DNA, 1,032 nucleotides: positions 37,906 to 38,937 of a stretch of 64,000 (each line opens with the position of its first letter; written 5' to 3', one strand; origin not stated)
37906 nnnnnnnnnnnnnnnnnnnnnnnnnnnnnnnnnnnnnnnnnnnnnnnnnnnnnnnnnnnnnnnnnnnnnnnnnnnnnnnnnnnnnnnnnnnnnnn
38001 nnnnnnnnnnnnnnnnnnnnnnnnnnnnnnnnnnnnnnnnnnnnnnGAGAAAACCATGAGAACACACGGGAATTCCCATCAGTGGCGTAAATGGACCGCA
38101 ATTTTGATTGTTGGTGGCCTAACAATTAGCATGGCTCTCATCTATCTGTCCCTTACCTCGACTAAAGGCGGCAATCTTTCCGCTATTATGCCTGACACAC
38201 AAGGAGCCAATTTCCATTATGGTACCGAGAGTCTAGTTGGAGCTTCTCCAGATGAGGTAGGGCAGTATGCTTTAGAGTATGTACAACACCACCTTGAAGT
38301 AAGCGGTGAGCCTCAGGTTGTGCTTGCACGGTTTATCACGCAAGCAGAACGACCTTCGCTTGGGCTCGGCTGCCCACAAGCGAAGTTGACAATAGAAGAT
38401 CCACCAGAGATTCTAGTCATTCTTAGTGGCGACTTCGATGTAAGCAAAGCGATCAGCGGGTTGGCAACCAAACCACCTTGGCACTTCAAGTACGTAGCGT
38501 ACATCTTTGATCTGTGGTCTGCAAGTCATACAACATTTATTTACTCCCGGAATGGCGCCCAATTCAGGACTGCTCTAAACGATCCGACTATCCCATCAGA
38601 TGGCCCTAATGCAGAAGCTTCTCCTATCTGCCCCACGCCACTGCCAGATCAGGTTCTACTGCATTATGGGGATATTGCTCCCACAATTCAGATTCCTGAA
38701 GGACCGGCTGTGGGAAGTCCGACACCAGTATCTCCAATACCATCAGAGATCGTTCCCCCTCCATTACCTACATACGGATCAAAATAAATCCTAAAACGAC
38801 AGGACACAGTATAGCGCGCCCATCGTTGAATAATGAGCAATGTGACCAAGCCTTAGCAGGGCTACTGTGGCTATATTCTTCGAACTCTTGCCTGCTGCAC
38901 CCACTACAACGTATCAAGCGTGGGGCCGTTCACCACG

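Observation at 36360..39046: Low-GC islet of about 2.5 kb inserted at the clpB 3' end, flanked by 95-bp direct repeats of the clpB terminus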

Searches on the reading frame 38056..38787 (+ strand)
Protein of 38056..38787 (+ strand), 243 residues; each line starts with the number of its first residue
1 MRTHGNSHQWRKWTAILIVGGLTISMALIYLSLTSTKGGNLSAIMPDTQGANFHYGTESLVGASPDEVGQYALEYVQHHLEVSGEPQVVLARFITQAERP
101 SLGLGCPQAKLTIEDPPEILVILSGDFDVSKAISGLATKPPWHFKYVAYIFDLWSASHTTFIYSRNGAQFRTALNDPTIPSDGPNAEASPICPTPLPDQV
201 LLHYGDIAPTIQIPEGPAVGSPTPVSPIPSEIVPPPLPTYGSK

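Call 6: search_protein_families(library=pfam, proteins=[window:38056-38787:+], max_evalue=0.01)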
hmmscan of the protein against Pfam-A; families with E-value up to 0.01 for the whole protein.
window:38056-38787:+ (243 aa): 0 families

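Call 9: find_encoding_contigs(protein=window:38056-38787:+, flank=10000, max_places=10)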
Protein window:38056-38787:+ (243 aa): 1 contig read that carries it; 1 place shown.
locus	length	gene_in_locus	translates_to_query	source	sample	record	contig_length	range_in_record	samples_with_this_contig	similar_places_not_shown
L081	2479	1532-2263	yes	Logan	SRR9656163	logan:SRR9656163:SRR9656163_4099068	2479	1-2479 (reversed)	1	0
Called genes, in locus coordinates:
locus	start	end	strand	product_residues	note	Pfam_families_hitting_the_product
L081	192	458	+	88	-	-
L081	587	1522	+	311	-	-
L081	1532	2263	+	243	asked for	-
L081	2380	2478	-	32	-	?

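Call 19: find_homologous_proteins(query=window:38056-38787:+)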
Query window:38056-38787:+ (243 aa): 7 proteins with E <= 0.001 among 353 candidates.
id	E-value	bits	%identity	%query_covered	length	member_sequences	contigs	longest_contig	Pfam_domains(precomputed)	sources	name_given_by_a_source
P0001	3.2e-161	553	100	100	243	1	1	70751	-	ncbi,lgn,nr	ncbi:MAG TPA: hypothetical protein VLQ48_01870 [Chloroflexia bacterium]|nr:hypothetical protein [Chl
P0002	7.1e-72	260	54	100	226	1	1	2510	-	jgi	jgi:hypothetical protein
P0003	2.1e-64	236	51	100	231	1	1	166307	-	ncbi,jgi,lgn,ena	ncbi:MAG TPA: hypothetical protein VGE45_19880 [Chloroflexia bacterium]|jgi:hypothetical protein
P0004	5.4e-60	221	47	98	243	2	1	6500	-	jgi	jgi:hypothetical protein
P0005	9.8e-58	214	55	84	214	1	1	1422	-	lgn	-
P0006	1.5e-55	207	46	98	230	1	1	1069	-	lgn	-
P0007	6.1e-23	100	45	55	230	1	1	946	-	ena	-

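Call 20: find_encoding_contigs(protein=P0003, flank=10000, max_places=5)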
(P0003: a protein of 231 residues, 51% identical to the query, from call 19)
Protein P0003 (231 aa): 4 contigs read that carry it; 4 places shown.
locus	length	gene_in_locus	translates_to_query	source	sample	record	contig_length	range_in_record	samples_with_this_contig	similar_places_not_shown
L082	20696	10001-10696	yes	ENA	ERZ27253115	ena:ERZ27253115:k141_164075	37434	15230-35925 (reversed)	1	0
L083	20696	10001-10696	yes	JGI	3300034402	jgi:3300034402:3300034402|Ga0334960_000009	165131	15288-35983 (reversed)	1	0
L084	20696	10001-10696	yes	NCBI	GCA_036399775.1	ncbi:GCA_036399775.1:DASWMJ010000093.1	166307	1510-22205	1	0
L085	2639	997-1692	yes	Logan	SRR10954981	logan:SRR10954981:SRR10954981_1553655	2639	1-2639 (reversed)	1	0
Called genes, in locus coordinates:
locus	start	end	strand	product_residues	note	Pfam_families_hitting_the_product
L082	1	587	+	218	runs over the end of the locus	PF07638:Sigma70_ECF (faint), PF04542:Sigma70_r2, PF08281:Sigma70_r4_2, PF04545:Sigma70_r4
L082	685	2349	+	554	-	PF13490:zf-HC2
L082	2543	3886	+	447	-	PF02517:Rce1-like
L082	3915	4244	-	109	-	PF18480:DUF5615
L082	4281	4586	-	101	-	PF04255:DUF433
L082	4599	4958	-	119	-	PF18480:DUF5615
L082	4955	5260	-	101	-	PF04255:DUF433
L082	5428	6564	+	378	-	PF00226:DnaJ, PF01556:DnaJ_C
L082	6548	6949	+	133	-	PF00376:MerR, PF13411:MerR_1, PF13591:MerR_2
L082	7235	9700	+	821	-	PF02861:Clp_N, PF00004:AAA, PF23569:NBD_SMAX1, PF17871:AAA_lid_9, PF07724:AAA_2, PF07728:AAA_5, PF00004:AAA, PF10431:ClpB_D2-small, +10 more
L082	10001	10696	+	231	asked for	-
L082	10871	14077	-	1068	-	-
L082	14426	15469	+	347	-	PF01370:Epimerase (weak)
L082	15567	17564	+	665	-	-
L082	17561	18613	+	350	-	PF03602:Cons_hypoth95 (faint), PF01555:N6_N4_Mtase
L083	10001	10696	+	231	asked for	-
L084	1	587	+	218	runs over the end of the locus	PF07638:Sigma70_ECF (faint), PF04542:Sigma70_r2, PF08281:Sigma70_r4_2, PF04545:Sigma70_r4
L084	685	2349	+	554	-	PF13490:zf-HC2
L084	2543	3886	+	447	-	PF02517:Rce1-like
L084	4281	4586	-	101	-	PF04255:DUF433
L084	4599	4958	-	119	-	PF18480:DUF5615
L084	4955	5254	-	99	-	PF04255:DUF433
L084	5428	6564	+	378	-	PF00226:DnaJ, PF01556:DnaJ_C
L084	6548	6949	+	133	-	PF00376:MerR, PF13411:MerR_1, PF13591:MerR_2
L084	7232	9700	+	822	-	PF02861:Clp_N, PF00004:AAA, PF23569:NBD_SMAX1, PF17871:AAA_lid_9, PF07724:AAA_2, PF07728:AAA_5, PF00004:AAA, PF10431:ClpB_D2-small, +9 more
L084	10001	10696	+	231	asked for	-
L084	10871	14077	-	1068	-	-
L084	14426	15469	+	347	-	PF01370:Epimerase (weak)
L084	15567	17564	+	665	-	-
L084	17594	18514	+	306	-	PF03602:Cons_hypoth95 (faint), PF01555:N6_N4_Mtase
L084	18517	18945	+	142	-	PF03652:RuvX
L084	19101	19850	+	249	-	PF11611:DUF4352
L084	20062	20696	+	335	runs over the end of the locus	PF00535:Glycos_transf_2, PF13641:Glyco_tranf_2_3, PF13632:Glyco_trans_2_3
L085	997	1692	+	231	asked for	-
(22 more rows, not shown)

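Call 21: find_encoding_contigs(protein=P0004, flank=10000, max_places=5)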
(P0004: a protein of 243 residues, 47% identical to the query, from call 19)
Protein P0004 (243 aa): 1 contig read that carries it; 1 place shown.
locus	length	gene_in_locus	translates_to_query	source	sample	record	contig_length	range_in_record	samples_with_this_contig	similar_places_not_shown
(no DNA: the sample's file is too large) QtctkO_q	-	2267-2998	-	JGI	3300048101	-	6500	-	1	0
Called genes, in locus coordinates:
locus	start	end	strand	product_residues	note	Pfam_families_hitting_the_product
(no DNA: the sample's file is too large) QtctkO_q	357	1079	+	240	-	PF01209:Ubie_methyltran, PF02353:CMAS (weak), PF06325:PrmA (weak), PF13489:Methyltransf_23, PF13847:Methyltransf_31, PF08241:Methyltransf_11, PF08242:Methyltransf_12, PF13649:Methyltransf_25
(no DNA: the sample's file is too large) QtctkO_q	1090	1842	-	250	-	PF09243:Rsm22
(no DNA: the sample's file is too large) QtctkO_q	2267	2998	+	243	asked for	-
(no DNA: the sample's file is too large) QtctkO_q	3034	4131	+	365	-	PF01979:Amidohydro_1, PF07969:Amidohydro_3 (weak)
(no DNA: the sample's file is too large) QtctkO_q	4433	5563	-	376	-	PF13624:SurA_N_3 (weak), PF00578:AhpC-TSA, PF08534:Redoxin, PF00085:Thioredoxin (faint), PF13098:Thioredoxin_2, PF13905:Thioredoxin_8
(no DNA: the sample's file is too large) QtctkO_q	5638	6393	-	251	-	PF02683:DsbD_TM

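Call 22: find_encoding_contigs(protein=P0002, flank=10000, max_places=5)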
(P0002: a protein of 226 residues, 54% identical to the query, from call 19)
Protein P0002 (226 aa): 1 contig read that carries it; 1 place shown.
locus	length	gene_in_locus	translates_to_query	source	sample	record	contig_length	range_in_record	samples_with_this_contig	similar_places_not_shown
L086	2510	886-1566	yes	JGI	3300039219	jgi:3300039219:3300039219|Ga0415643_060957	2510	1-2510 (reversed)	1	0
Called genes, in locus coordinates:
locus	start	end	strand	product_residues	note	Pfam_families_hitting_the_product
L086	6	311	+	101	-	PF10431:ClpB_D2-small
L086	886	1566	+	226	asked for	-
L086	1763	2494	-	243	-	-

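Call 64: search_protein_families(library=ncbifam, proteins=[window:38056-38787:+], max_evalue=0.001)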
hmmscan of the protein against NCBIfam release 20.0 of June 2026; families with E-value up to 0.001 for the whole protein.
window:38056-38787:+ (243 aa): 0 families

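Call 65: predict_structure(alignment_id=A2)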
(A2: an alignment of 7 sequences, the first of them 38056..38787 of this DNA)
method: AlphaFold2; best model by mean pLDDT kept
length: 243 residues; sequences in the alignment: 7
mean_pLDDT: 66.5   pTM: 0.55
mean pLDDT of the five models: 66.5, 66.5, 63.8, 60.7, 60.1
residues with pLDDT >= 90: 32; 70-90: 82; 50-70: 68; < 50: 61
segments of 3 or more residues with pLDDT < 50: 1-3, 34-55, 207-230, 232-237, 239-243
pLDDT, mean of each block of 10 residues (from residue 1): 52 67 71 42 33 52 87 87 92 86 73 66 91 58 87 71 88 89 71 61 51 40 41 48 40
secondary structure, 60 per line:
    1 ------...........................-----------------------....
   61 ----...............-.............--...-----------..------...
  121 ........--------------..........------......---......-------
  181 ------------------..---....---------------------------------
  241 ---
elements in order: H7-33 H57-60 H65-79 E81-93 E118-128 E143-152 E159-164 H168-173 H204-207

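Call 67: fold_search(model_id=the predicted structure, library=pdb)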
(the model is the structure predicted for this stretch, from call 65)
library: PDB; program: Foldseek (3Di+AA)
matches with E <= 10: 309; with E <= 0.001: 0
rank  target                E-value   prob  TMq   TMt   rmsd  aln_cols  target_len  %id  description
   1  2i9w                  1.1e-01  0.08  0.11  0.14  14.4       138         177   10  Crystal structure of a sec-c motif containing protein (psyc_2064) from psychrobacter arcticus at 1.75 A resolution (released 2006-09-19)
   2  7o9k_d                1.7e-01  0.14  0.18  0.19  16.9       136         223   11  Human mitochondrial ribosome large subunit assembly intermediate with MTERF4-NSUN4, MRM2, MTG1, the MALSU module, GTPB (released 2021-06-30)
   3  8qsj_d                1.8e-01  0.11  0.18  0.18  15.8       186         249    9  Human mitoribosomal large subunit assembly intermediate 2 with GTPBP7 (released 2023-12-13)
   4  1q40_C                2.1e-01  0.11  0.15  0.20   9.6       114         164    8  Crystal structure of the C. albicans Mtr2-Mex67 M domain complex (released 2003-12-09)
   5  7qi4_d                2.5e-01  0.10  0.20  0.20  25.0       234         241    9  Human mitochondrial ribosome at 2.2 A resolution (bound to partly built tRNAs and mRNA) (released 2022-07-13)
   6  9f8h_A                2.7e-01  0.13  0.18  0.25   9.8       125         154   10  Crystal Structure of PhzA/B from Burkholderia cepacia R18194 in complex with Raloxifene (released 2025-04-16)
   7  5aii_F                2.9e-01  0.16  0.18  0.30   9.0       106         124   10  Discovery and characterization of thermophilic limonene-1,2-epoxide hydrolases from hot spring metagenomic libraries.  (released 2015-06-17)
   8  9hcg_d                3.1e-01  0.08  0.17  0.18  24.5       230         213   10  Mouse mitoribosome large subunit assembly intermediate bound to NSUN4, METRF4, MRM2, GTPBP7 and MALSU1-L0R8F8-mt-ACP c (released 2025-06-18)
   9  9f8r_A                3.5e-01  0.12  0.18  0.25   9.8       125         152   10  Crystal Structure of PhzA/B from Burkholderia cepacia R18194 in complex with (4-Chlorophenyl)[2-(4-hydroxyphenyl)benzo (released 2025-04-16)
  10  4ye5_A                3.5e-01  0.06  0.14  0.07  15.2       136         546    9  The crystal structure of a peptidoglycan synthetase from Bifidobacterium adolescentis ATCC 15703 (released 2015-03-18)
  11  5aii_C                4.0e-01  0.14  0.18  0.30   9.1       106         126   10  Discovery and characterization of thermophilic limonene-1,2-epoxide hydrolases from hot spring metagenomic libraries.  (released 2015-06-17)
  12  5aii_H                4.0e-01  0.12  0.17  0.27   9.3       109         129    8  Discovery and characterization of thermophilic limonene-1,2-epoxide hydrolases from hot spring metagenomic libraries.  (released 2015-06-17)
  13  1hkx_E                4.0e-01  0.12  0.16  0.24  22.7       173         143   11  Crystal structure of calcium/calmodulin-dependent protein kinase (released 2003-06-02)
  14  4wwu_I                4.2e-01  0.08  0.16  0.22  16.4       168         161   13  Structure of Mex67:Mtr2 (released 2015-02-04)
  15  3jun_B                4.5e-01  0.11  0.18  0.25   9.5       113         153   10  Crystal Structure of PhzA/B from Burkholderia cepacia R18194 in simultaneous complex with racemic 5-bromo-2-(piperidin (released 2009-09-29)
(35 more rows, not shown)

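Call 68: find_related_loci(query=A2, collection=metagenome_contigs, flank=6000)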
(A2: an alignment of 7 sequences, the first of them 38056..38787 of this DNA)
Query A2 (243 aa) in metagenome_contigs; peptide patterns used: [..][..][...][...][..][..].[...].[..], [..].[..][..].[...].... (x = any residue, [..] = any of these).
453 stretches matched a pattern; 13 encode a relative of the query (tblastn E <= 1e-3); 13 distinct loci.
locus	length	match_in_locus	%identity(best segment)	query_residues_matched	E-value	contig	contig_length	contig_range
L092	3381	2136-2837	50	1-232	2e-72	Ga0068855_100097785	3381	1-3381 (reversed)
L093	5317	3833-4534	50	1-232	3e-72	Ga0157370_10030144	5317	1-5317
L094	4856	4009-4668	37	18-214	9e-33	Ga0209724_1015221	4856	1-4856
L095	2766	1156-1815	36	18-214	6e-32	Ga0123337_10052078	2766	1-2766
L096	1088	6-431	44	94-230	1e-32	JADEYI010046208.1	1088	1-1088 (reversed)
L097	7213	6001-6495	42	47-209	5e-31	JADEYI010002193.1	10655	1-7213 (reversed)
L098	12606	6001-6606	36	21-227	9e-27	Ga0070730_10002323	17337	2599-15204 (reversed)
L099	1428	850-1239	45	55-184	2e-26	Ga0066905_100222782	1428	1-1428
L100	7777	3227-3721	38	60-227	3e-26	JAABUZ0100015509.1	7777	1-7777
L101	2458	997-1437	40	60-211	8e-26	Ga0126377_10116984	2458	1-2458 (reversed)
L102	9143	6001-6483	38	60-223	3e-25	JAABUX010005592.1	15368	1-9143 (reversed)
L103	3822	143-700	35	11-211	5e-25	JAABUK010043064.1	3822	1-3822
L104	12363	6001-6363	33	61-178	5e-14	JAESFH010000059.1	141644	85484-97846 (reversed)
